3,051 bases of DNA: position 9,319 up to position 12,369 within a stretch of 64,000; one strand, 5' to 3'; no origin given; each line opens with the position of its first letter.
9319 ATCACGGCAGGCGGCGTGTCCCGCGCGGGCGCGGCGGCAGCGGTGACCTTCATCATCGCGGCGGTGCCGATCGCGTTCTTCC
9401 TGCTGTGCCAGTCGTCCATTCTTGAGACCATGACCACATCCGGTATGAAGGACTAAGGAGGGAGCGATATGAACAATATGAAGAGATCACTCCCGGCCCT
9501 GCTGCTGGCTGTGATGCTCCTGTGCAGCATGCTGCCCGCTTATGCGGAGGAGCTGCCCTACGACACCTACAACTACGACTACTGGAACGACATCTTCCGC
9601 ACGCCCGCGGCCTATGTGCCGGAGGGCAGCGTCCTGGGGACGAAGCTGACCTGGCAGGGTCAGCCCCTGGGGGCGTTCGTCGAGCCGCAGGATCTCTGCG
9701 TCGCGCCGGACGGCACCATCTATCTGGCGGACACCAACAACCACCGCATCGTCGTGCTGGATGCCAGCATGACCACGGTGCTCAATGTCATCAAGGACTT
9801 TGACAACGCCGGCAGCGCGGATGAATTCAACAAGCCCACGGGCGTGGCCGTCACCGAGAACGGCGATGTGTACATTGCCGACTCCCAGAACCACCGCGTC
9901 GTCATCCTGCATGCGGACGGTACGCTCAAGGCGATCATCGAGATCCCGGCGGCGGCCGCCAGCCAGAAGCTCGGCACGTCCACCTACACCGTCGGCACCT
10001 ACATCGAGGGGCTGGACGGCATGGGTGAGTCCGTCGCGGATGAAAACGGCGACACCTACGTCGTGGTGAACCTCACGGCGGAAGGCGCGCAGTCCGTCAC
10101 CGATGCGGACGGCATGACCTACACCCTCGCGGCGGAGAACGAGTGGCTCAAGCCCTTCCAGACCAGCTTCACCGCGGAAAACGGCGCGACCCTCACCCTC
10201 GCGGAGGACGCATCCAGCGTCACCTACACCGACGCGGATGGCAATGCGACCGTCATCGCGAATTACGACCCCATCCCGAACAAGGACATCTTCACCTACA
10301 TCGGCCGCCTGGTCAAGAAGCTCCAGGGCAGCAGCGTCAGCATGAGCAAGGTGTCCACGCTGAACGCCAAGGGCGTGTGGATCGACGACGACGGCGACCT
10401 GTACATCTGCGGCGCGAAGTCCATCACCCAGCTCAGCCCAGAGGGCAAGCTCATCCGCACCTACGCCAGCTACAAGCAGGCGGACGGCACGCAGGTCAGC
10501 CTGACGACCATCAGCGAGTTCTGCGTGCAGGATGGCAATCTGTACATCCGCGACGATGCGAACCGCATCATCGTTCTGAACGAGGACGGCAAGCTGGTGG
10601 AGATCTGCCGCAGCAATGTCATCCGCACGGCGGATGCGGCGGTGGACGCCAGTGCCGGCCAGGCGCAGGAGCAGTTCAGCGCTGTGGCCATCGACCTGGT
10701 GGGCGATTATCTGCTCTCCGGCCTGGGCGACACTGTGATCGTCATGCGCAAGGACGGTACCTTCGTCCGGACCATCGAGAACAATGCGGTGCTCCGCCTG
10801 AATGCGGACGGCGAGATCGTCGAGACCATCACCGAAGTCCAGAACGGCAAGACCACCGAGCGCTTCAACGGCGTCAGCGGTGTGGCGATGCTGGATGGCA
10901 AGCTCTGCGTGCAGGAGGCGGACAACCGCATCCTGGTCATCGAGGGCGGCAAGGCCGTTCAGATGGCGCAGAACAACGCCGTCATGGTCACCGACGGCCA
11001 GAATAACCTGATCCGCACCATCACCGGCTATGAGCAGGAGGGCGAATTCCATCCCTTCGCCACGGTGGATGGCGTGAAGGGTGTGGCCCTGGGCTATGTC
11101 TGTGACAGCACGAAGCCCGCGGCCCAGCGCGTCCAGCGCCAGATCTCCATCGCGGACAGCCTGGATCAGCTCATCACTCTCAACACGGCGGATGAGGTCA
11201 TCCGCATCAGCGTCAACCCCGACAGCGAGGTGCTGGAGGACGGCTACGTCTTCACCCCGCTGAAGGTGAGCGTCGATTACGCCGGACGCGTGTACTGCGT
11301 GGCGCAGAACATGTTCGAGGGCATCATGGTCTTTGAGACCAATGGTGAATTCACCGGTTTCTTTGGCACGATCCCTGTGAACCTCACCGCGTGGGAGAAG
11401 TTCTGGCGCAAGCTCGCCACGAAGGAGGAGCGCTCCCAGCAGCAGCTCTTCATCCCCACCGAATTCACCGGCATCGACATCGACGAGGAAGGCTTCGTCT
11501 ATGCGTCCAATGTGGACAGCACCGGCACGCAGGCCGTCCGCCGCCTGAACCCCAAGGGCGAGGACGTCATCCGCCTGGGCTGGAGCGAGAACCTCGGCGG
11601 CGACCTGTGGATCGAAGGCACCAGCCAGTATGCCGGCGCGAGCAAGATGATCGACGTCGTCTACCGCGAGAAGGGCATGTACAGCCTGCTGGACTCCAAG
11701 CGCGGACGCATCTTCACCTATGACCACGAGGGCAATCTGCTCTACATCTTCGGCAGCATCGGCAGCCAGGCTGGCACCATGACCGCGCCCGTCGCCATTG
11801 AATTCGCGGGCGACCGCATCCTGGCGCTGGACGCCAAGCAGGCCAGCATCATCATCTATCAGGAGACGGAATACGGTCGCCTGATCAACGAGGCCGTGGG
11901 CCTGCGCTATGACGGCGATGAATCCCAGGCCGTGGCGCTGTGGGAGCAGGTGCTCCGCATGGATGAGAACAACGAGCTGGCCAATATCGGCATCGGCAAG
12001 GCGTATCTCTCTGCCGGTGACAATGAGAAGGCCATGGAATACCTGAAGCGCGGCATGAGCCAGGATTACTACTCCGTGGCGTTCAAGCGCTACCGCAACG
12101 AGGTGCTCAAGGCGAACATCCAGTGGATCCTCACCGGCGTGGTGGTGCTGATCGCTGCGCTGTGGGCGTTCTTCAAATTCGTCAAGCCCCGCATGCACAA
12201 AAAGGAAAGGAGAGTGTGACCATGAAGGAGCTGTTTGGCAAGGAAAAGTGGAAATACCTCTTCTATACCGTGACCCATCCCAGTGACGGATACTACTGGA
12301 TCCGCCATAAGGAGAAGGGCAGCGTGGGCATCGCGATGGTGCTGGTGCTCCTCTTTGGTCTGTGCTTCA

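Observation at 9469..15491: NHL/TPR propeller + Yip1 membrane protein + membrane-anchored DUF5696: an uncharacterised envelope module between two ABC translocators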

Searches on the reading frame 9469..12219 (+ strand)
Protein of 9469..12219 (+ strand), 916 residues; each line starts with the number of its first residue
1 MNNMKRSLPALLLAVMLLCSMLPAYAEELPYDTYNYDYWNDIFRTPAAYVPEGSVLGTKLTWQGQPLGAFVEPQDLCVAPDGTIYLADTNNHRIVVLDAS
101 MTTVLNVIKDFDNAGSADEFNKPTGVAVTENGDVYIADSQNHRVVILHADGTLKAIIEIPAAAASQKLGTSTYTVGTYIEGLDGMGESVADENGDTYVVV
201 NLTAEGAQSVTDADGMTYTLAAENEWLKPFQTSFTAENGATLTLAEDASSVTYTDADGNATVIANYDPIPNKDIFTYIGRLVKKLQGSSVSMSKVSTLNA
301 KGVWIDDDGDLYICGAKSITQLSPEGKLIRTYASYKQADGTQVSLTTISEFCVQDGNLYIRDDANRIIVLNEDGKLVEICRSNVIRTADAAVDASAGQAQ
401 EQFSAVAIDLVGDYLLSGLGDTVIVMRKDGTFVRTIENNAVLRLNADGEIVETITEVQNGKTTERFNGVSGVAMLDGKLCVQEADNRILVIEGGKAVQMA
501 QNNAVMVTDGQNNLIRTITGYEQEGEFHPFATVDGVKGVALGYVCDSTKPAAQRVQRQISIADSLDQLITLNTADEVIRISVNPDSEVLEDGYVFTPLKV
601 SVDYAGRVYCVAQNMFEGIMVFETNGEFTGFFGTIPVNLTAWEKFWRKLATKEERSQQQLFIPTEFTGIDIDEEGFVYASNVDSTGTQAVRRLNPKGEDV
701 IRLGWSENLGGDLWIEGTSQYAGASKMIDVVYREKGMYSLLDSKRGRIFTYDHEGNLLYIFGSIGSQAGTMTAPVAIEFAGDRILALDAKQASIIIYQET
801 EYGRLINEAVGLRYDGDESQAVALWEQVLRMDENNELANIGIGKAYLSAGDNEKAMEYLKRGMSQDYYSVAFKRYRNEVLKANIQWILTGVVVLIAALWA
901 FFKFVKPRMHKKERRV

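Call 4: search_protein_families(library=pfam, proteins=[window:9469-12219:+], max_evalue=0.01)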
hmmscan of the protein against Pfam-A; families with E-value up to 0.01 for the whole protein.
window:9469-12219:+ (916 aa): 9 families
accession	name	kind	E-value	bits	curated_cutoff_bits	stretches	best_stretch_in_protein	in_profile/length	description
PF01436.27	NHL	-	5.4e-17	61.3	20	2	120-146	1-27/28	NHL repeat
PF08450.18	SGL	-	1.7e-11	44.7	26.3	1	76-164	139-227/246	SMP-30/Gluconolactonase/LRE-like region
PF25021.1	TEN_NHL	-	1.3e-07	31.4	27.1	0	119-166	140-185/357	Teneurin NHL domain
PF14559.12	TPR_19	-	5.1e-06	27.2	25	1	815-866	4-55/68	Tetratricopeptide repeat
PF07719.23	TPR_2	-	0.00098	19.5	27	0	840-863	5-28/34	Tetratricopeptide repeat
PF13432.12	TPR_16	-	0.0015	19.4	32.7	1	812-861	7-56/65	Tetratricopeptide repeat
PF13449.12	Phytase-like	-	0.0017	18.7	27.6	0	125-210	72-132/284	Esterase-like activity of phytase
PF23500.1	DUF7133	-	0.0066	16.2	27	0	111-150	319-356/385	Domain of unknown function (DUF7133)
PF02393.21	US22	-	0.0095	16.4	35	0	94-147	56-105/124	US22 like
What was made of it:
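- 9469..12219 (+): NHL propeller / TPR / TM-anchor protein (916 aa). By residue: signal peptide 1-26; core NHL blades about 28-162 and about 560-800; lineage-specific inserted second propeller about 163-560; TPR-like helices 801-861; TM 879-897; basic cytoplasmic tail. Pfam NHL and TPR (call 4).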

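Call 5: search_protein_families(library=ncbifam, proteins=[window:9469-12219:+], max_evalue=0.01)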
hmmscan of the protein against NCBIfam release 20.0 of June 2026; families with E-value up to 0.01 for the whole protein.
window:9469-12219:+ (916 aa): 6 families
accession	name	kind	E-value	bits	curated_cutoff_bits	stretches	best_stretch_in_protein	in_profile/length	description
NF035926.1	scyF_NHL_VPEP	equivalog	8.5e-30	104.1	350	3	36-165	168-291/376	scytonemin biosynthesis PEP-CTERM protein ScyF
NF047780.1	LIC12708_fam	subfamily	6.8e-09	35.1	150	0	128-209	63-146/391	LIC_12708 family protein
NF053768.1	CIS12_fam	equivalog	1.1e-06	27.7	860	0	89-254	136-304/715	CIS12 family contractile injection system protein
NF033206.1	ScyE_fam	subfamily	7.4e-05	22.4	80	0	117-220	4-112/333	ScyD/ScyE family protein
TIGR02917.1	PEP_TPR_lipo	equivalog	0.00051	18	312.2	1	804-869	24-89/899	XrtA/PEP-CTERM system TPR-repeat protein PrsT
NF040959.1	MamA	equivalog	0.0012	18.4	200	1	813-867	48-102/204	magnetosome protein MamA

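Call 19: search_solved_structures(query=window:9469-12219:+, max_evalue=0.01)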
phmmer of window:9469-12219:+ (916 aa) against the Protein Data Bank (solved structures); distinct sequences matched with E-value up to 0.01: 71 (the best 60 are shown).
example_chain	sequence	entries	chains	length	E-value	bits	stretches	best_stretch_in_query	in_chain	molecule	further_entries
6d69_A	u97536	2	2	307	3.2e-30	108.2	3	61-152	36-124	NHL Repeat Region of D. melanogaster Thin | Thin, isoform D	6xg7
8j72_A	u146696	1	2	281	2.5e-22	82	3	61-150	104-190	E3 ubiquitin-protein ligase TRIM71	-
9jur_A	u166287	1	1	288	8.3e-22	80.3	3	61-150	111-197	E3 ubiquitin-protein ligase TRIM71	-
7qrx_A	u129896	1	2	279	1.1e-21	79.9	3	63-150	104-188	E3 ubiquitin-protein ligase TRIM71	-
6fpt_A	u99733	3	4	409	5.8e-21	77.5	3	62-150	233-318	E3 ubiquitin-protein ligase TRIM71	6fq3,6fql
3wwa_A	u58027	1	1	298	3.3e-19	71.7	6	69-157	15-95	Pizza7H protein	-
7zph_A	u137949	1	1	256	3.8e-19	71.5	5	69-157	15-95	Pizza6-TNK-RSH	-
6qsd_A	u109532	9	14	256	1.5e-18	69.5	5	70-156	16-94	Pizza6S | Pizza6-S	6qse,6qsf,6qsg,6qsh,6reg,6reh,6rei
7zpz_A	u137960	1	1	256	8.4e-18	67.1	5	70-157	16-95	Pizza6-TSR-TSH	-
7zpw_A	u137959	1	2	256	8.4e-18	67.1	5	70-156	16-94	Pizza6-TSK-TSH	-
3ww9_A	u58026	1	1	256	3.3e-17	65.1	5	69-157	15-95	pizza6 protein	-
7zqg_A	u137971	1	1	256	3.5e-17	65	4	71-156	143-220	Pizza6-KSH-TSH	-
6f0t_A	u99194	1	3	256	5.8e-17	64.3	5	70-156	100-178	Pizza6-SFW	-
7b2r_A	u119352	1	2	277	8.3e-17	63.8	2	51-155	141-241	Tripartite motif-containing protein 2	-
7b96_A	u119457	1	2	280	8.8e-17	63.7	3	51-157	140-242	Isoform 2 of Tripartite motif-containing protein 2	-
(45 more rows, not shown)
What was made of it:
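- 9469..12219 (+): PDB NHL domains, E 3e-30 (call 19).
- On NHL-repeat beta-propeller: PDB NHL domains E 3e-30 (call 19).
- PknD's NHL sensor domain is a sequence hit, E 4e-14 (call 19).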

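Call 68: find_homologous_proteins(query=window:9469-12219:+, max_evalue=0.00001)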
Query window:9469-12219:+ (916 aa): 328 proteins with E <= 0.00001 among 8000 candidates; the best 120 are listed.
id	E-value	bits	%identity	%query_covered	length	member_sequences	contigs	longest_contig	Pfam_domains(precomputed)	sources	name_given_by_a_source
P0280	0.0e+0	2057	100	100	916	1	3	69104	PF14559.13,PF01436.28,PF25021.2,PF08450.19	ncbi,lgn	-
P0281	0.0e+0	2056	100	100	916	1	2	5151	PF14559.13,PF01436.28,PF25021.2,PF08450.19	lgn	-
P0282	0.0e+0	1923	93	100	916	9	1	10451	PF14559.13,PF01436.28,PF25021.2,PF08450.19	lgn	-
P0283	0.0e+0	1771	86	100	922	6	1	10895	PF14559.13,PF01436.28,PF25021.2,PF08450.19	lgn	-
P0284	0.0e+0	1573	77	100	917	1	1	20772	PF14559.13,PF01436.28,PF25021.2,PF08450.19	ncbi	-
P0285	0.0e+0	1564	76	99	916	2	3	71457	PF14559.13,PF01436.28,PF25021.2,PF08450.19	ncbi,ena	-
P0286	0.0e+0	1555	77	100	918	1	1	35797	PF01436.28,PF25021.2,PF08450.19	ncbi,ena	-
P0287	0.0e+0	1537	76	98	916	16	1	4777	PF14559.13,PF01436.28,PF25021.2,PF08450.19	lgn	-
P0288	0.0e+0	1511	75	97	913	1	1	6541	PF01436.28,PF25021.2,PF08450.19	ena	-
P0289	0.0e+0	1491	73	98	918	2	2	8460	PF14559.13,PF01436.28,PF25021.2,PF08450.19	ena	-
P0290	0.0e+0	1479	73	98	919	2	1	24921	PF01436.28,PF25021.2,PF06739.18,PF08450.19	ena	-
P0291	0.0e+0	1464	71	100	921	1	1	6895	PF01436.28,PF25021.2,PF08450.19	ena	-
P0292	0.0e+0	1463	72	98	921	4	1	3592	PF14559.13,PF01436.28,PF25021.2,PF08450.19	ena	-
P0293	0.0e+0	1447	72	98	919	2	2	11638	PF01436.28,PF25021.2,PF08450.19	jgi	-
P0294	0.0e+0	1396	70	100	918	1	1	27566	PF01436.28,PF25021.2,PF08450.19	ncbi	-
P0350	1.3e-79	287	31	45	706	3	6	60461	PF04893.23,PF01436.28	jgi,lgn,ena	-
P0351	7.8e-61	224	33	39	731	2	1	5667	PF04893.23,PF01436.28,PF06739.18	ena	-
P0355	2.4e-34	137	24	51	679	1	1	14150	PF04893.23,PF20067.6,PF01436.28,PF08450.19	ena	-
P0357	6.5e-32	129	23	44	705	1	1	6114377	PF04893.23,PF00515.35,PF01436.28,PF07719.24,PF08450.19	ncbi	ncbi:YIP1 family protein [Paenibacillus tarimensis]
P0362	1.6e-29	121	27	33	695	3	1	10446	PF04893.23,PF13432.13,PF14517.13,PF01436.28,PF07719.24,PF08450.19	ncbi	-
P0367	3.4e-28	116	25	40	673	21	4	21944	PF04893.23,PF14517.13,PF01436.28,PF08450.19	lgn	-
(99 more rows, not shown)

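Call 69: find_encoding_contigs(protein=P0357, flank=10000, max_places=2)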
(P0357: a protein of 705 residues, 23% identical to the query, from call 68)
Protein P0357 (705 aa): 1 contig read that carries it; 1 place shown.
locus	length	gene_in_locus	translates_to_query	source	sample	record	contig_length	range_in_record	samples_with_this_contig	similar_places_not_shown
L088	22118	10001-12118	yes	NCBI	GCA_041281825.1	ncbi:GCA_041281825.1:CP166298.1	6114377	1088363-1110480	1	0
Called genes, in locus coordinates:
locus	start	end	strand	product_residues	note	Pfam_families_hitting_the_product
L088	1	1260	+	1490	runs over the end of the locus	PF02368:Big_2, PF22359:Big-like (weak), PF13385:Laminin_G_3, PF00041:fn3, PF13385:Laminin_G_3, PF14200:RicinB_lectin_2, PF00652:Ricin_B_lectin, PF14200:RicinB_lectin_2, +6 more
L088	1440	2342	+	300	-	PF02311:AraC_binding, PF07883:Cupin_2 (weak), PF12833:HTH_18, PF00165:HTH_AraC (weak)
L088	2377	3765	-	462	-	PF01547:SBP_bac_1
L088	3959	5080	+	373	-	PF03215:Rad17 (weak), PF00005:ABC_tran, PF17912:OB_MalK, PF08402:TOBE_2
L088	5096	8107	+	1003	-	PF01547:SBP_bac_1, PF13416:SBP_bac_8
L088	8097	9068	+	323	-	PF00528:BPD_transp_1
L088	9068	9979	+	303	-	PF00528:BPD_transp_1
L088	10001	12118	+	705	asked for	PF01436:NHL (faint), PF08450:SGL (weak), PF00515:TPR_1 (faint), PF07719:TPR_2 (faint), PF04893:Yip1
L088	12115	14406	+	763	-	PF18952:DUF5696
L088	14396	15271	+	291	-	PF00528:BPD_transp_1 (weak)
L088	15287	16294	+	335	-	PF00528:BPD_transp_1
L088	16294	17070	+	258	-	-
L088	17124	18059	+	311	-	PF22847:Glyco_hydro_43_rel, PF04616:Glyco_hydro_43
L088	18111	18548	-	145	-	PF04293:SpoVR, PF24755:SpoVR_C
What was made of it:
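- On CUT1-type binding-protein-dependent ABC importer: A MalK-like ATPase heads the Paenibacillus version (call 69).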

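Call 70: find_encoding_contigs(protein=P0355, flank=10000, max_places=2)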
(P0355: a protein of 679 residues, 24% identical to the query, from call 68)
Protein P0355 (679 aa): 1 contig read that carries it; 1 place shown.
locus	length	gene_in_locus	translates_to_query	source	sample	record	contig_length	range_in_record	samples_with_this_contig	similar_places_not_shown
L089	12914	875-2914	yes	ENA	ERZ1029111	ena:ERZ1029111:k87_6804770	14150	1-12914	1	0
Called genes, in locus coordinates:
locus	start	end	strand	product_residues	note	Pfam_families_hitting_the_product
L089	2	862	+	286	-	?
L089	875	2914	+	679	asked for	PF08450:SGL (faint), PF01436:NHL (faint), PF20067:SSL_N (faint), PF04893:Yip1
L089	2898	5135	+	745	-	PF18952:DUF5696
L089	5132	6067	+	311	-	PF00528:BPD_transp_1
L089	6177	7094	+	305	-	PF00528:BPD_transp_1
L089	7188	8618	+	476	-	PF01547:SBP_bac_1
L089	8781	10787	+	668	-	PF22848:ASD1_dom, PF06964:Alpha-L-AF_C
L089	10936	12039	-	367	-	PF08239:SH3_3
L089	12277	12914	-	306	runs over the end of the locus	PF20434:BD-FAE, PF07859:Abhydrolase_3, PF00326:Peptidase_S9 (weak)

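Call 78: search_protein_families(library=pfam, proteins=[L088:16294-17070:+], max_evalue=0.001)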
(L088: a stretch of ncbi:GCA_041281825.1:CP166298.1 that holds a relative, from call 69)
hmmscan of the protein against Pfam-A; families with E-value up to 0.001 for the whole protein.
L088:16294-17070:+ (258 aa): 0 families

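Call 84: predict_structure(alignment_id=A3)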
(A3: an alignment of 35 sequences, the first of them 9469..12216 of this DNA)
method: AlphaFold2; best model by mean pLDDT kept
length: 916 residues; sequences in the alignment: 35
mean_pLDDT: 84.7   pTM: 0.65
mean pLDDT of the five models: 84.7, 82.1, 80.7, 80.5, 79.9
residues with pLDDT >= 90: 396; 70-90: 410; 50-70: 92; < 50: 18
segments of 3 or more residues with pLDDT < 50: 1-4, 20-26, 912-916
pLDDT, mean of each block of 10 residues (from residue 1): 52 64 51 84 88 92 91 95 95 94 92 83 94 93 91 85 86 93 89 91 88 90 90 91 90 90 80 70 66 62 91 92 89 87 90 92 90 88 86 79 82 89 90 92 91 92 91 93 93 92 93 90 88 91 81 81 88 81 67 84 90 84 83 74 74 61 84 90 74 85 62 68 81 90 91 87 87 94 94 94 93 86 91 87 88 90 87 87 78 81 65 44
secondary structure, 60 per line:
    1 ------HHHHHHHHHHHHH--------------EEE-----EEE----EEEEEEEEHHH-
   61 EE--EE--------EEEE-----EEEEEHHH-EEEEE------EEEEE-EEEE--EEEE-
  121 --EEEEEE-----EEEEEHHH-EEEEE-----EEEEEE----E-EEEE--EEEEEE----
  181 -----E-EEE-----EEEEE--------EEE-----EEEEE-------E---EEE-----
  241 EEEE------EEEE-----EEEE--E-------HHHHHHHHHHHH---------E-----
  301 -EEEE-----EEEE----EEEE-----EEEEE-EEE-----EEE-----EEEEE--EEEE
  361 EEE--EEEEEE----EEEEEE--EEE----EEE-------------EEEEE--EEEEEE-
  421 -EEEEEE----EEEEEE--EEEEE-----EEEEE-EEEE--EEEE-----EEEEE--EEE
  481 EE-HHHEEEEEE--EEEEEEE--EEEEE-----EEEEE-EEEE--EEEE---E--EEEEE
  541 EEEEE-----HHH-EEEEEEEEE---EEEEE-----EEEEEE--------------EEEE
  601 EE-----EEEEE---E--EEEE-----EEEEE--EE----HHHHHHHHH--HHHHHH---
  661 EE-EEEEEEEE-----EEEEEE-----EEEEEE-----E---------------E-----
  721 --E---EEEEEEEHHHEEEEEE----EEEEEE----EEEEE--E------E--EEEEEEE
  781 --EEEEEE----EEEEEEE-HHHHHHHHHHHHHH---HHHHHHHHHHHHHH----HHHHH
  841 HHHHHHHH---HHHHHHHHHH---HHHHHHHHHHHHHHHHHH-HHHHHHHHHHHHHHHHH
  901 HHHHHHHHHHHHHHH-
elements in order (helices of 4 or more, strands of 3 or more residues): H7-19 E34-36 E42-44 E49-56 E75-78 E84-88 E93-97 E104-108 E110-113 E116-119 E123-128 E134-138 E143-147 E153-158 E165-168 E171-176 E188-190 E196-200 E209-211 E217-221 E233-235 E241-244 E251-254 E260-263 H274-285 E302-305 E311-314 E319-322 E328-332 E334-336 E342-344 E350-354 E357-363 E366-371 E376-381 E384-386 E391-393 E407-411 E414-419 E422-427 E432-437 E440-444 E450-454 E456-459 E462-465 E471-475 E478-482 E487-492 E495-501 E504-508 E514-518 E520-523 E526-529 E536-545 E555-563 E567-571 E577-582 E597-602 E608-612 E619-622 E628-632 H641-649 H652-657 E664-671 E677-682 E688-693 E727-733 E737-742 E747-752 E757-761 E774-780 E783-788 E793-799 H801-814 H818-831 H836-848 H852-861 H865-882 H884-915
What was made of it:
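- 9469..12219 (+): AF2 model with pLDDT 84.7: all-beta from 34 to 800, then helices (call 84).
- On NHL-repeat beta-propeller: The AF2 model is all-beta from 34 to 800 (call 84).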

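Call 86: fold_search(model_id=the predicted structure, library=pdb)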
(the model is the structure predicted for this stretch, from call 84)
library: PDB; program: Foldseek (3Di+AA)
matches with E <= 10: 1465; with E <= 0.001: 521
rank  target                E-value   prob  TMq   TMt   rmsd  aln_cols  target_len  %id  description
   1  9g33_UU               1.9e-17  1.00  0.13  0.14  34.4      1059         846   10  Stalled 90S - Utp23-Krr1-deltaC3 (released 2025-06-18)
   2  3mkq_E                8.2e-17  1.00  0.12  0.13  33.8       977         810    8  Crystal structure of yeast alpha/betaprime-COP subcomplex of the COPI vesicular coat (released 2010-07-14)
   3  4nsx                  3.6e-16  1.00  0.14  0.20  30.0       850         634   10  Crystal Structure of the Utp21 tandem WD Domain (released 2014-02-19)
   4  8bbg_A                4.2e-16  1.00  0.15  0.11  31.4       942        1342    9  Structure of the IFT-A complex; anterograde IFT-A train model (released 2022-12-21)
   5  9n6z_LT               8.6e-16  1.00  0.15  0.16  34.0      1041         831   10  SSU processome maturation and disassembly, State D (released 2025-11-05)
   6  8hme_E                2.9e-15  1.00  0.16  0.14  32.9       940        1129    9  head module state 1 of Tetrahymena IFT-A (released 2023-06-14)
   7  9a2d_F                5.1e-15  1.00  0.17  0.12  31.5       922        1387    9  Modeling of the ciliary Intraflagellar transport-A complex (released 2024-05-10)
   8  3mkq_C                8.1e-15  1.00  0.16  0.18  32.2       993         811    8  Crystal structure of yeast alpha/betaprime-COP subcomplex of the COPI vesicular coat (released 2010-07-14)
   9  8s9p_B                1.1e-14  1.00  0.15  0.15  34.9      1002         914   10  1:1:1 agrin/LRP4/MuSK complex (released 2023-05-17)
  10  9a2d_C                1.1e-14  1.00  0.13  0.10  35.9       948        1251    7  Modeling of the ciliary Intraflagellar transport-A complex (released 2024-05-10)
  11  8fgw_B                1.4e-14  1.00  0.15  0.12  34.7       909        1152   12  Human IFT-A complex structures provide molecular insights into ciliary transport (released 2023-02-22)
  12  3mkq_A                1.6e-14  1.00  0.13  0.14  33.9      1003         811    8  Crystal structure of yeast alpha/betaprime-COP subcomplex of the COPI vesicular coat (released 2010-07-14)
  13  8jx8_A                2.3e-14  1.00  0.15  0.10  41.4      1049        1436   10  rat megalin head (released 2024-06-19)
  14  7mq8_LT               2.5e-14  1.00  0.15  0.16  28.5       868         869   10  Cryo-EM structure of the human SSU processome, state pre-A1 (released 2021-09-22)
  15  7mqa_LT               3.2e-14  1.00  0.16  0.17  30.0       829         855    8  Cryo-EM structure of the human SSU processome, state post-A1 (released 2021-09-22)
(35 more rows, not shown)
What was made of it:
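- The BT4663 and BT4673 glycan-sensing propeller domains appear among the fold matches (call 86).
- Tried and rejected: Rejected, because the TM-scores are 0.1-0.2 (call 86).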
